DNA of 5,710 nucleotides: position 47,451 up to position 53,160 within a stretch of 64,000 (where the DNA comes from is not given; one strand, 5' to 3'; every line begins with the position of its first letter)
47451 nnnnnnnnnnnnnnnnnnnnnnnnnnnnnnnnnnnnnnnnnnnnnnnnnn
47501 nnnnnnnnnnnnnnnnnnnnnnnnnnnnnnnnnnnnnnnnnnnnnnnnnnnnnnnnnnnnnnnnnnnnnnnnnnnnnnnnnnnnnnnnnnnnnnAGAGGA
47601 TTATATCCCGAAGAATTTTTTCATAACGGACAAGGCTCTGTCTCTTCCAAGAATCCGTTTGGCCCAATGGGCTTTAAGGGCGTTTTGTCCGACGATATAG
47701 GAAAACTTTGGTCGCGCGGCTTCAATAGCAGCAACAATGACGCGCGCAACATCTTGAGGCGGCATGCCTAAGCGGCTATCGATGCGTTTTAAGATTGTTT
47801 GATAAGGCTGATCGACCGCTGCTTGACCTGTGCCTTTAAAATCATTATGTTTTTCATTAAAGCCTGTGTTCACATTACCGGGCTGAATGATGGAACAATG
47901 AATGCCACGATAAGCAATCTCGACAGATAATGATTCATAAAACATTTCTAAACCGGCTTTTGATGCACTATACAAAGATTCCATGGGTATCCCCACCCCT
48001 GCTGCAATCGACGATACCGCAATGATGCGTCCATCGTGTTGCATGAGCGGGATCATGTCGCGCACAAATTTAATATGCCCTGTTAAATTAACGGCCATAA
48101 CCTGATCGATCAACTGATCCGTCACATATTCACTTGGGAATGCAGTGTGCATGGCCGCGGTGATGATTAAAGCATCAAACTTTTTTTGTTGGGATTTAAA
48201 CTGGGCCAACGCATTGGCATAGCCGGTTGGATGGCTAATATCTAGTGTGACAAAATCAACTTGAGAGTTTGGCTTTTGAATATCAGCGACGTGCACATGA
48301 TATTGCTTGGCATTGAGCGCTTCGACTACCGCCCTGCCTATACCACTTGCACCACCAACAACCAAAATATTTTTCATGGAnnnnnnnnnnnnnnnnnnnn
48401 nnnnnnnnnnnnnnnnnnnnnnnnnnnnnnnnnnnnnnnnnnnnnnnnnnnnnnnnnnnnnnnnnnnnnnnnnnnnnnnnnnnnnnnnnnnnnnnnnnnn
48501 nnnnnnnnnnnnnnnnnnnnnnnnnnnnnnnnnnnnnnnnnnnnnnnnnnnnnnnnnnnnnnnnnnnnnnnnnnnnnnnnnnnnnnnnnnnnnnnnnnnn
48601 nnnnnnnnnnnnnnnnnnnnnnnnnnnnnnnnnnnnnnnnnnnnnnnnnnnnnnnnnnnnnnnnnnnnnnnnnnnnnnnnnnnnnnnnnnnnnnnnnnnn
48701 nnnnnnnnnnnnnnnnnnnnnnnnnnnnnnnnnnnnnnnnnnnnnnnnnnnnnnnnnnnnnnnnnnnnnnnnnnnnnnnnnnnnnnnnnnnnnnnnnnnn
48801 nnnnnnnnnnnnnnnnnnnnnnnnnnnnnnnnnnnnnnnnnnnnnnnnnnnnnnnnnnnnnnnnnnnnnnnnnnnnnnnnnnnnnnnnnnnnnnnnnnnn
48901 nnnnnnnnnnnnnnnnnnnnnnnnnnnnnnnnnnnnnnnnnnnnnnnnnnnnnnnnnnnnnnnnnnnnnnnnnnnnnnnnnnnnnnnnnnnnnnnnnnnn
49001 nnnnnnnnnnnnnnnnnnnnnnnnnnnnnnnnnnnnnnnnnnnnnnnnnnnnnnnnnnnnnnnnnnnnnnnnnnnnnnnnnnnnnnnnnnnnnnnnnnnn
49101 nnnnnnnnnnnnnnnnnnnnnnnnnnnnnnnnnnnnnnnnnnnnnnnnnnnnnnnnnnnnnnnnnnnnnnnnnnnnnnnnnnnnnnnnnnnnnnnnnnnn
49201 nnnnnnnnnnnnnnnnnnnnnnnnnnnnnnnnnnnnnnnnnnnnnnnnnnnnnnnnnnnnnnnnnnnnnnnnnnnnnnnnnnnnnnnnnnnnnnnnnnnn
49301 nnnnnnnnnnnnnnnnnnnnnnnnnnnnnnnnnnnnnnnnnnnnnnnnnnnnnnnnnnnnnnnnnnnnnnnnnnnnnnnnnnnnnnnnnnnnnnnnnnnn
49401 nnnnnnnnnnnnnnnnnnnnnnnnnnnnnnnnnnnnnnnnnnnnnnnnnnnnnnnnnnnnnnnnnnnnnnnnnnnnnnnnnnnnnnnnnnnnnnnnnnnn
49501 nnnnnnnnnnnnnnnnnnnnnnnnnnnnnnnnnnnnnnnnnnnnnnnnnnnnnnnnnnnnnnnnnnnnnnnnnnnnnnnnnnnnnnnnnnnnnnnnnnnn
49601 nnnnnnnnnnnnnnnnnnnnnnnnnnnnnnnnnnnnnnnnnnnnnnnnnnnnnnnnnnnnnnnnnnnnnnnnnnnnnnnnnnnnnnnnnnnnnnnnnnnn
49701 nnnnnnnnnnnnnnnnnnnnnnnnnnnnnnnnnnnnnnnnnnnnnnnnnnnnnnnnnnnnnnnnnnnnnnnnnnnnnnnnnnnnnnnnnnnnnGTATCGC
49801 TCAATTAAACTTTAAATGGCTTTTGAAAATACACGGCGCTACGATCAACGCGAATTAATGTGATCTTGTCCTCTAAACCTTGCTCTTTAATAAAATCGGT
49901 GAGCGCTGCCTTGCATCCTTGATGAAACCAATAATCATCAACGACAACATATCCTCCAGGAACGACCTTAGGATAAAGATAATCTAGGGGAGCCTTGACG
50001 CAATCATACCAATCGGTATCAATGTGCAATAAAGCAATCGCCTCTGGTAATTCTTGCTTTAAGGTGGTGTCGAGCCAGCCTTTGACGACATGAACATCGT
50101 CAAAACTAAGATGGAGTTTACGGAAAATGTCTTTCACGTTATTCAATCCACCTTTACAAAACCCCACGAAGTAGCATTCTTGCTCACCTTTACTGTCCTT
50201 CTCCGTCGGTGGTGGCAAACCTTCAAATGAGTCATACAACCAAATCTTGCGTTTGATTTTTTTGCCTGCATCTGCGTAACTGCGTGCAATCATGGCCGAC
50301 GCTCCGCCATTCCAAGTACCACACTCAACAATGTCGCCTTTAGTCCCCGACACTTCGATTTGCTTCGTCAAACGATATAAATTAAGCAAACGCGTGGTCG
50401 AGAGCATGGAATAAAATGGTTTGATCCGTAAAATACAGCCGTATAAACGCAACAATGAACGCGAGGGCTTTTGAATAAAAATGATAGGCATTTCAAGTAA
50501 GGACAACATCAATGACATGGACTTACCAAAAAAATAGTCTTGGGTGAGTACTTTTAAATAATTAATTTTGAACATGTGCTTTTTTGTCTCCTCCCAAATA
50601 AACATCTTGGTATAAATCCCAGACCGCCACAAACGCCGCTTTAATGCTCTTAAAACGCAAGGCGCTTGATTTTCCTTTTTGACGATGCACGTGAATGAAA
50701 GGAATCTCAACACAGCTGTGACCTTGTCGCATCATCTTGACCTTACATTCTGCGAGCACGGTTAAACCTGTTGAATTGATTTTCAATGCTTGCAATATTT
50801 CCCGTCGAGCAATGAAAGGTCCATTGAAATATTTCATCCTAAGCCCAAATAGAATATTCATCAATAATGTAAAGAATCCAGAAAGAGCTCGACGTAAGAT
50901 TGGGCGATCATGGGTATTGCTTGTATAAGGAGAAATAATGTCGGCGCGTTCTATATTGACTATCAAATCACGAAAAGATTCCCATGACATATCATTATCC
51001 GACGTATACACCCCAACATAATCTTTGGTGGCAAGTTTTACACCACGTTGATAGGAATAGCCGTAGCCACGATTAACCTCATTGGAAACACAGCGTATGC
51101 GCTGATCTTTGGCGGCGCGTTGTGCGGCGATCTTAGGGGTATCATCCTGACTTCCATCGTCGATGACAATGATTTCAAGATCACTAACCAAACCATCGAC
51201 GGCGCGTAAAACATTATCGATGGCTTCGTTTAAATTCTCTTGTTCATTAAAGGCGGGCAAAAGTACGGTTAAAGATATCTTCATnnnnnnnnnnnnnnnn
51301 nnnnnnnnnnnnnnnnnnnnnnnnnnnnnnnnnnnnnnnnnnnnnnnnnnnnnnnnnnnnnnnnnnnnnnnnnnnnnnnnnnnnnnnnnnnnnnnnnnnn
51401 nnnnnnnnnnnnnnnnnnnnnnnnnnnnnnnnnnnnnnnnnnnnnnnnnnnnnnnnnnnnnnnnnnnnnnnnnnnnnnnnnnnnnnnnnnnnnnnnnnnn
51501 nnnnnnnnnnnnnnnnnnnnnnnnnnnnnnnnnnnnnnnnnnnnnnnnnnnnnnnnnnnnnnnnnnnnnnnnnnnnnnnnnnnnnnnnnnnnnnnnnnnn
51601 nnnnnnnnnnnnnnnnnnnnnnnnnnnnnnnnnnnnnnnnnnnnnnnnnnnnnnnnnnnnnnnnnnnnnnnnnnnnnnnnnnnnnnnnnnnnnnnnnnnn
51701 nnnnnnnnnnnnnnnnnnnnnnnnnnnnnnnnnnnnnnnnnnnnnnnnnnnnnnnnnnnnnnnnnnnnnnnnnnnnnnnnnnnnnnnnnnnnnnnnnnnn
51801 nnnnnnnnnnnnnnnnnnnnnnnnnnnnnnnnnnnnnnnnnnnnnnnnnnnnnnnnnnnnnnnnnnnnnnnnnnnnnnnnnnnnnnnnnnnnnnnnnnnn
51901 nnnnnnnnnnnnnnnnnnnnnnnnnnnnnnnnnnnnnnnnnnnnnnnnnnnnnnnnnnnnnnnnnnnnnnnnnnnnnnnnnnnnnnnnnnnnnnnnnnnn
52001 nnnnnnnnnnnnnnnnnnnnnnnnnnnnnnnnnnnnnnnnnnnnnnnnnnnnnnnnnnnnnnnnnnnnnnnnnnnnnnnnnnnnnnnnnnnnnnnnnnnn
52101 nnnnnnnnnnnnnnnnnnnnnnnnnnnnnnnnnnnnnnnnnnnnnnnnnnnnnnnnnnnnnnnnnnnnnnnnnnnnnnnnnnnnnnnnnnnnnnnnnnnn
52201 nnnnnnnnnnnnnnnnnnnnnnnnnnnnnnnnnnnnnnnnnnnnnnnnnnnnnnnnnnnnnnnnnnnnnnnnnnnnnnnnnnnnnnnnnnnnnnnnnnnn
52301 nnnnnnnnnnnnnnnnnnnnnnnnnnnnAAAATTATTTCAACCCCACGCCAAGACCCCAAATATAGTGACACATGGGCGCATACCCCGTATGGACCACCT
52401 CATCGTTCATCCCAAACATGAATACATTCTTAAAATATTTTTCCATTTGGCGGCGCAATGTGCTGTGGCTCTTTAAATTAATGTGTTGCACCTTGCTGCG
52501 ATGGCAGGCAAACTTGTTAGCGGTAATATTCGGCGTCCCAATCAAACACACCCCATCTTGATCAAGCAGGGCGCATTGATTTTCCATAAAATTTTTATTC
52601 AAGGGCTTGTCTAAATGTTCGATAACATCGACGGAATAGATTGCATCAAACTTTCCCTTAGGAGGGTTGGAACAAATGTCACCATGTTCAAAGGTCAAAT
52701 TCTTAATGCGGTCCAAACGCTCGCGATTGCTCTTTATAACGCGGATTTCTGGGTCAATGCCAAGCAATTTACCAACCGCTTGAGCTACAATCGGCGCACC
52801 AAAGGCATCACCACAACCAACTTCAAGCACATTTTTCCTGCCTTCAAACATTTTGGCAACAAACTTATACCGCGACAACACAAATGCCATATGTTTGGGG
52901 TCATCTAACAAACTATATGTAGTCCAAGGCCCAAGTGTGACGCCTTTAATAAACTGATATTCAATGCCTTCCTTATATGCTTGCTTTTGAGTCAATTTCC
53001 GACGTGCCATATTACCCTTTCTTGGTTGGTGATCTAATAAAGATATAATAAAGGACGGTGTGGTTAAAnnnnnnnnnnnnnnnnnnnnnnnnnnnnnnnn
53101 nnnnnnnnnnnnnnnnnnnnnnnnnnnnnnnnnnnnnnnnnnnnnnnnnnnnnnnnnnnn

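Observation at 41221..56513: GMC oxidoreductase, multiple SDRs and a Glf-like mutase: possible oxidation-reduction epimerisation and furanose donor synthesis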

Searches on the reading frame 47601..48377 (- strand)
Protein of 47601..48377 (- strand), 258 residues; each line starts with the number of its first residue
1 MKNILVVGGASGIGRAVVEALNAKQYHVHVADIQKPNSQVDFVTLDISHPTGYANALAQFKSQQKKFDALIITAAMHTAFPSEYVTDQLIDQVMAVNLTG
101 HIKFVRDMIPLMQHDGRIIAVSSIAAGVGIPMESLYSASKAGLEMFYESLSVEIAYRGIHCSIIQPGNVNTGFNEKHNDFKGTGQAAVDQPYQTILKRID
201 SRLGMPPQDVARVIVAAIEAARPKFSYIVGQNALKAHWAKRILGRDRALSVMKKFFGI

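Call 4: search_protein_families(library=pfam, proteins=[window:47601-48377:-], max_evalue=0.01)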
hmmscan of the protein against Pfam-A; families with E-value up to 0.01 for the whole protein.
window:47601-48377:- (258 aa): 6 families
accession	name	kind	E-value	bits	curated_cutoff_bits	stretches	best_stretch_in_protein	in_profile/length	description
PF00106.31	adh_short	-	5e-39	134.2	26.6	1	2-179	1-192/195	short chain dehydrogenase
PF13561.12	adh_short_C2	-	2.3e-30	106.4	27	1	10-232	3-228/236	Enoyl-(Acyl carrier protein) reductase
PF08659.16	KR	-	4.1e-09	37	22.6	1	29-149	44-162/180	KR domain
PF01370.27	Epimerase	-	6.8e-07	29.4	20.9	1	4-86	1-82/240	NAD dependent epimerase/dehydratase family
PF08643.16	DUF1776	-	0.00027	20.9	25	1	81-243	107-288/294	Fungal family of unknown function (DUF1776)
PF13460.12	NAD_binding_10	-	0.0015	18.9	27.2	1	8-219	1-182/184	NAD(P)H-binding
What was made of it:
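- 47601..48377 (-): Classical SDR (258 aa), an accessory reductase or epimerase partner. It lies 3 nt downstream of the flavoprotein gene. adh_short 5e-39 (call 4).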

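Call 7: search_protein_families(library=ncbifam, proteins=[window:47601-48377:-], max_evalue=0.01)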
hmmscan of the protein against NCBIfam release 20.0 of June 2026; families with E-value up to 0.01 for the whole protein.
window:47601-48377:- (258 aa): 217 families (the best 25 are shown)
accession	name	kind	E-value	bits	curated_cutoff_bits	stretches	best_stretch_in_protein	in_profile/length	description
NF049977.1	KDhSphingRedKdsR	equivalog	1.3e-36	126.3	400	1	3-233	5-243/267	3-ketodihydrosphingosine reductase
NF004823.0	PRK06179.1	subfamily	4.6e-33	114.8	310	1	4-246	8-257/271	oxidoreductase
NF004826.0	PRK06182.1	subfamily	9.2e-31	107.1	305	1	2-252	5-268/274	oxidoreductase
NF009466.0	PRK12826.1-2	subfamily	2.3e-30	105.9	222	1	3-215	5-223/248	3-oxoacyl-ACP reductase FabG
NF005372.1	PRK06914.1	subfamily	2.1e-28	99.4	320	1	24-245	39-266/279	SDR family oxidoreductase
NF006074.0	PRK08220.1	equivalog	1e-27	97.3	312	1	2-175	9-186/251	2,3-dihydro-2,3-dihydroxybenzoate dehydrogenase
NF006123.0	PRK08267.1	equivalog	2.8e-27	95.6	261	1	1-242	2-243/261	SDR family oxidoreductase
NF004825.0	PRK06181.1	equivalog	3.1e-27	95.5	215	1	2-243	7-251/268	SDR family oxidoreductase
NF047420.2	EF_P_mod_YmfI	equivalog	2.2e-26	93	238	1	4-231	2-227/236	elongation factor P 5-aminopentanone reductase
NF005065.0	PRK06482.1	equivalog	2.2e-26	92.9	291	1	2-235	3-249/276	SDR family oxidoreductase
NF005075.0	PRK06500.1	equivalog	4.3e-25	88.5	336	1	2-232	7-239/249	SDR family oxidoreductase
NF005067.0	PRK06484.1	equivalog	5.6e-25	87.9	713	1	4-231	276-503/524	short chain dehydrogenase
NF004649.0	PRK05993.1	equivalog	7.9e-25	87.6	387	1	2-246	5-267/277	SDR family oxidoreductase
TIGR01830.1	3oxo_ACP_reduc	equivalog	8.7e-25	87.8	297.75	1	5-180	2-192/239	3-oxoacyl-[acyl-carrier-protein] reductase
NF005878.0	PRK07825.1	subfamily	8.8e-25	87.6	287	1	2-245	10-242/278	short chain dehydrogenase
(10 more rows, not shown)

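Call 34: search_solved_structures(query=window:47601-48377:-, max_evalue=1e-10)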
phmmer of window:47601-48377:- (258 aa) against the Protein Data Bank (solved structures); distinct sequences matched with E-value up to 1e-10: 51.
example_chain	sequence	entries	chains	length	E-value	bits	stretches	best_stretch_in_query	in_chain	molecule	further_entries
1fdu_A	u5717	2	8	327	1.7e-16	64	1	40-232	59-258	17-BETA-HYDROXYSTEROID DEHYDROGENASE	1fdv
1a27_A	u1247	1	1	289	2.7e-16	63.3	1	40-232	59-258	17-BETA-HYDROXYSTEROID-DEHYDROGENASE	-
1iol_A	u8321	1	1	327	2.9e-16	63.2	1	40-232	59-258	ESTROGENIC 17-BETA HYDROXYSTEROID DEHYDROGENASE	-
1fdw_A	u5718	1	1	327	3.6e-16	62.8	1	40-232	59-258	17-BETA-HYDROXYSTEROID DEHYDROGENASE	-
1bhs_A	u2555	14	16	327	4e-16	62.7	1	40-232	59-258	17BETA-HYDROXYSTEROID DEHYDROGENASE | ESTROGENIC 17-BETA HYDROXYSTEROID DEHYDROGENASE | PROTEIN (ESTRADIOL 17 BETA-DEHYDROGENASE 1)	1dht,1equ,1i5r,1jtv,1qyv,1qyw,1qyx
1fds_A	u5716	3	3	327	4e-16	62.7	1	40-232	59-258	17-BETA-HYDROXYSTEROID-DEHYDROGENASE | Estradiol 17-beta-dehydrogenase 1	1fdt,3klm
6cgc_A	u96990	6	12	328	4e-16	62.7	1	40-232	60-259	Estradiol 17-beta-dehydrogenase 1 | 17-beta-hydroxysteroid dehydrogenase type 1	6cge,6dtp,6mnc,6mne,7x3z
5unl_A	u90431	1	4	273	1.7e-14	57.3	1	4-213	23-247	3-ketoacyl-ACP reductase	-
1ja9_A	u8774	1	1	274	2.1e-14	57.1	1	12-217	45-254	1,3,6,8-tetrahydroxynaphthalene reductase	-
5itv_A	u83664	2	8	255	4.8e-14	55.9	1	2-215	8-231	Dihydroanticapsin 7-dehydrogenase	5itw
3f9i_A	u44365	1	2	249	4.9e-14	55.9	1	2-181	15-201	3-oxoacyl-[acyl-carrier-protein] reductase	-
4ya6_A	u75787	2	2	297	1.6e-13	54.1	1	32-220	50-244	C alpha-dehydrogenase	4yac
5ovj_A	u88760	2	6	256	4.5e-13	52.7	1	2-174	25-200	3-oxoacyl-[acyl-carrier-protein] reductase FabG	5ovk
3a28_C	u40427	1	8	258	6.2e-13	52.3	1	4-231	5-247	L-2.3-butanediol dehydrogenase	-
4i5g_A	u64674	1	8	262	6.8e-13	52.1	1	2-177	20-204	Alclohol dehydrogenase/short-chain dehydrogenase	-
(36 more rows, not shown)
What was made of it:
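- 47601..48377 (-): Best PDB match is 17-beta-HSD1 (call 34).
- SDR258 is closest to steroid and ketosphinganine reductases (calls 7, 34).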

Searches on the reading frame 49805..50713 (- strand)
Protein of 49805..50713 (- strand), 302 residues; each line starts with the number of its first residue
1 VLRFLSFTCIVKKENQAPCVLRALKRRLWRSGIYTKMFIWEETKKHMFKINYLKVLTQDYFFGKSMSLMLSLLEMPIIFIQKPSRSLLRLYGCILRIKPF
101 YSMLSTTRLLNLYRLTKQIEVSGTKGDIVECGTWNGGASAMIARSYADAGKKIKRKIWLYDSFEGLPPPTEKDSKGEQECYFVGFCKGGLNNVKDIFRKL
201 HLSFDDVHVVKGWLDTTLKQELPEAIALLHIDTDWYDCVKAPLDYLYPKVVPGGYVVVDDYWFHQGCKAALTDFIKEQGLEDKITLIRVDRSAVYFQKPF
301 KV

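Call 4: search_protein_families(library=pfam, proteins=[window:49805-50713:-], max_evalue=0.01)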
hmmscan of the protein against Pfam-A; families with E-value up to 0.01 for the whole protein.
window:49805-50713:- (302 aa): 2 families
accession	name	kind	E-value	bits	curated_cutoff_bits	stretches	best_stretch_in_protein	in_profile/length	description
PF05711.17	TylF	-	1.6e-46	159.2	23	1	101-298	68-264/264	Macrocin-O-methyltransferase (TylF)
PF13578.12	Methyltransf_24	-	3.9e-12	47.4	26.3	1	129-261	1-105/105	Methyltransferase domain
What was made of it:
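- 49805..50575 (-): TylF-type sugar O-methyltransferase, a lineage-specific decoration. TylF 1.6e-46 (call 4).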

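Call 23: search_protein_families(library=ncbifam, proteins=[window:49805-50713:-], max_evalue=0.001)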
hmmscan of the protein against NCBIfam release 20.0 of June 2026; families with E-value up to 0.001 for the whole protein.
window:49805-50713:- (302 aa): 0 families

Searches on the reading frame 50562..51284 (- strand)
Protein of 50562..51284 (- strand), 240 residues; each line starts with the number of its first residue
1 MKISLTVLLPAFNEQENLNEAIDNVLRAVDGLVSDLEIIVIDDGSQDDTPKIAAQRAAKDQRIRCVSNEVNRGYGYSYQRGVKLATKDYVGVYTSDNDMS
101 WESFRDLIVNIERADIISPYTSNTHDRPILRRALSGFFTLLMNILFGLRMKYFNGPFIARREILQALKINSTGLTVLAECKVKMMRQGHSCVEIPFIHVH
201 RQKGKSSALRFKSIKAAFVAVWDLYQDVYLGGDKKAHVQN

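Call 4: search_protein_families(library=pfam, proteins=[window:50562-51284:-], max_evalue=0.01)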
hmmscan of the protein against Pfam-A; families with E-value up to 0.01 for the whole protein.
window:50562-51284:- (240 aa): 2 families
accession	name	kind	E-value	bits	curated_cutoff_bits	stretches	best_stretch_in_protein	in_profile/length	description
PF00535.33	Glycos_transf_2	-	2e-23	83.6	23.3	1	6-165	1-165/168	Glycosyl transferase family 2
PF13641.12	Glyco_tranf_2_3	-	0.0002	21.9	27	1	5-97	3-97/230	Glycosyltransferase like family 2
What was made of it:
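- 50562..51284 (-): Soluble GT2 (240 aa) resembling polyprenyl-phosphate sugar synthases. It is specific to this lineage and not part of the conserved cassette. Glycos_transf_2 2e-23 (call 4).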

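Call 7: search_protein_families(library=ncbifam, proteins=[window:50562-51284:-], max_evalue=0.01)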
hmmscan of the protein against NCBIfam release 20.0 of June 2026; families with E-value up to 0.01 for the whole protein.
window:50562-51284:- (240 aa): 23 families
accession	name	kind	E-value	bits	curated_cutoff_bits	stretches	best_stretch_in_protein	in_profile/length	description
TIGR03937.1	PgaC_IcaA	equivalog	1.4e-16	60.5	422.3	1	5-119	47-158/407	poly-beta-1,6-N-acetyl-D-glucosamine synthase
NF007986.1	PRK10714.1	equivalog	7e-13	48.3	529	1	5-209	8-211/316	undecaprenyl-phosphate 4-deoxy-4-formamido-L-arabinose transferase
NF047683.1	TeichurnBiosyTuaG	equivalog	1.5e-11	44.4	400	1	4-102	7-102/252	teichuronic acid biosynthesis protein TuaG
NF007482.0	PRK10073.1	equivalog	1.6e-10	40.6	423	1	4-108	7-107/334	glycosyltransferase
TIGR04182.1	glyco_TIGR04182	equivalog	2.5e-10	40.2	325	1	5-226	2-216/293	S-layer glycoprotein N-glycosyltransferase AglJ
NF041391.1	DPhHxTase_Halo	equivalog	4e-10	39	375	1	17-201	5-186/213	dolichyl-phosphate hexose transferase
NF047588.1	GlcsyltransPgfSStrep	equivalog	2.6e-09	36.7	500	1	4-110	2-109/308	glycosyltransferase PgfS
NF050050.1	ProtGlycPglI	equivalog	3.8e-09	36.4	500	1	4-108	3-105/306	GalNAc(5)-diNAcBac-PP-undecaprenol beta-1,3-glucosyltransferase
NF038302.1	EPS_HpsE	equivalog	8.3e-09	34.8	300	1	4-97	2-97/307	hormogonium polysaccharide biosynthesis glycosyltransferase HpsE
NF041875.1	EPS_EpsD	equivalog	1.4e-08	34.5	370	1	5-99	1-90/325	exopolysaccharide biosynthesis glycosyltransferase EpsD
TIGR04283.1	glyco_like_mftF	equivalog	2.3e-08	33.9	182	1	5-104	1-90/221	TIGR04283 family arsenosugar biosynthesis glycosyltransferase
NF010496.0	PRK13915.1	equivalog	2.4e-08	33.4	262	1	4-91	32-121/307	glucosyl-3-phosphoglycerate synthase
NF053739.1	GlytfEpsEBac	equivalog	6.2e-08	31.9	450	1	6-96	4-92/265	glycosyltransferase EpsE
NF041394.1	GtaseAglG_Halo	equivalog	2.1e-07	30.5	440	1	1-115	1-111/304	glucosyl-dolichyl phosphate glucuronosyltransferase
TIGR03965.1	mycofact_glyco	equivalog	2.7e-07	29.8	280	1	4-97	75-165/467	mycofactocin biosynthesis glycosyltransferase MftF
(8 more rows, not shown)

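Call 51: search_solved_structures(query=window:50562-51284:-, max_evalue=0.00001)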
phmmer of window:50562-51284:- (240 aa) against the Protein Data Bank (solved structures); distinct sequences matched with E-value up to 0.00001: 11.
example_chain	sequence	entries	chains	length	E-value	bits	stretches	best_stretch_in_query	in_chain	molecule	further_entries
5mlz_A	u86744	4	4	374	1.3e-12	51.4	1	4-214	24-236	Dolichol monophosphate mannose synthase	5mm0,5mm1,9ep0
2z87_A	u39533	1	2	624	7.6e-12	48.8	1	6-116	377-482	Chondroitin synthase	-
2z86_A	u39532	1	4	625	7.7e-12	48.8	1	6-116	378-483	Chondroitin synthase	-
9hwj_A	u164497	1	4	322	1.7e-10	44.4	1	5-209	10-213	Undecaprenyl-phosphate 4-deoxy-4-formamido-L-arabinose transferase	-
9bhc_C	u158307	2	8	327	8.5e-10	42.1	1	5-208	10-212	Undecaprenyl-phosphate 4-deoxy-4-formamido-L-arabinose transferase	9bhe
8vxh_A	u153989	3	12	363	1.1e-09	41.7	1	5-208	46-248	Undecaprenyl-phosphate 4-deoxy-4-formamido-L-arabinose transferase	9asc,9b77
3bcv_A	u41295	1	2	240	3.9e-09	39.9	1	5-104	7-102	Putative glycosyltransferase protein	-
4y6n_A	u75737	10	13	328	2.8e-06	30.6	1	5-90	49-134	Glucosyl-3-phosphoglycerate synthase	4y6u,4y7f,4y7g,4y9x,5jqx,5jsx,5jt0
3e25_A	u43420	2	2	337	3e-06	30.5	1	5-90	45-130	Putative uncharacterized protein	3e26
4ddz_A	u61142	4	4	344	3.1e-06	30.5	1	5-90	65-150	GLUCOSYL-3-PHOSPHOGLYCERATE SYNTHASE (GpgS) | Glucosyl-3-phosphoglycerate synthase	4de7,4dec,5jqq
3ckj_A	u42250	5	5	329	6.5e-06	29.4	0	5-83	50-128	Putative uncharacterized protein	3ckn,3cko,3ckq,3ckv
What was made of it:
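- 50562..51284 (-): Best PDB matches are DPMS 5mlz (1e-12, full catalytic domain) and ArnC (call 51).
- On Three-component Pol-P-sugar glycosylation (GtrB/CsbB GT2, GtrA/GtcA flippase, GT-C): GT2 50562-51284 aligns over its whole catalytic domain with DPMS 5mlz (1e-12) and ArnC (2e-10) (call 51).
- Checked: The in-range GT2 is closest to dolichol-P-mannose synthase 5mlz and to ArnC (call 51), so 'Pol-P-sugar synthase-like' is fair.
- The GT2 is nearest to DPMS and ArnC (call 51).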

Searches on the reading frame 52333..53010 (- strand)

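Call 5: search_protein_families(library=pfam, proteins=[window:52333-53010:-], max_evalue=0.01)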
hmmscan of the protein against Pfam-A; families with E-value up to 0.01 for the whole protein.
window:52333-53010:- (225 aa): 8 families
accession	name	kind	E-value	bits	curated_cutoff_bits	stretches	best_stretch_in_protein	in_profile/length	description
PF13489.12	Methyltransf_23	-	6e-13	49.3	27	1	49-192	14-157/164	Methyltransferase domain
PF13649.12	Methyltransf_25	-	8.1e-12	46.1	27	1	61-153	1-97/97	Methyltransferase domain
PF13847.12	Methyltransf_31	-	1.1e-10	41.8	27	1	58-166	4-118/145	Methyltransferase domain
PF08241.18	Methyltransf_11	-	6e-10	40.1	21.2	1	62-156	1-94/95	Methyltransferase domain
PF08242.18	Methyltransf_12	-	2e-09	38.5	30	1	62-154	1-97/98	Methyltransferase domain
PF05401.17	NodS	-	8.2e-05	23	24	1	44-161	27-148/201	Nodulation protein S (NodS)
PF02353.26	CMAS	-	0.0011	18.8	27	1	81-169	87-176/273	Mycolic acid cyclopropane synthetase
PF01739.24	CheR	-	0.0018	18.1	27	1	103-160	118-176/195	CheR methyltransferase, SAM binding domain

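Call 23: search_protein_families(library=ncbifam, proteins=[window:52333-53010:-], max_evalue=0.001)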
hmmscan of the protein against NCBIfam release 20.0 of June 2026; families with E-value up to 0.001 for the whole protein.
window:52333-53010:- (225 aa): 12 families
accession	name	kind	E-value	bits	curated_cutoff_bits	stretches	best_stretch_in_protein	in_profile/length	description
TIGR01983.1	UbiG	equivalog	5.7e-10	38.9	102.95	1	58-168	50-162/228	bifunctional 2-polyprenyl-6-hydroxyphenol methylase/3-demethylubiquinol 3-O-methyltransferase UbiG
NF001453.0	PRK00312.1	equivalog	7.2e-07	29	188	1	49-141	67-167/217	protein-L-isoaspartate(D-aspartate) O-methyltransferase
NF043040.1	corrin_prot_MT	hypoth_equivalog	4.2e-06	26.3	180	1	50-158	33-148/216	corrinoid protein-associated methyltransferase CpaM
NF041650.1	nod_mtase_NodS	equivalog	3e-05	23.8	300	1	58-159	39-141/190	nodulation methyltransferase NodS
NF047649.1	MTase_UXPK_star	exception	3e-05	23.2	460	1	59-134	79-161/283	methyltransferase/UXPK-star double selenoprotein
NF002463.0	PRK01683.1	equivalog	5.8e-05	22.8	297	1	58-166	32-137/258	trans-aconitate 2-methyltransferase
TIGR02021.1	BchM-ChlM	equivalog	8.1e-05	22.1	158.9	1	59-144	56-142/218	magnesium protoporphyrin IX methyltransferase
TIGR04074.1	bacter_Hen1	equivalog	8.8e-05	21.2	340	1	57-167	282-402/462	3' terminal RNA ribose 2'-O-methyltransferase Hen1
NF053839.1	CPFASynBruc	equivalog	9.5e-05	21.5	600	1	53-158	169-277/410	cyclopropane fatty acid synthase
NF008686.0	PRK11705.1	equivalog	0.00014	21.1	400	1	59-159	169-267/383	cyclopropane fatty acyl phospholipid synthase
TIGR02072.1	BioC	equivalog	0.00037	20.4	184.95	1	58-193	35-171/244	malonyl-ACP O-methyltransferase BioC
NF045825.1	FAmtase_mtf2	equivalog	0.00082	18.7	400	1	56-154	58-155/248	fatty-acid O-methyltransferase Mtf2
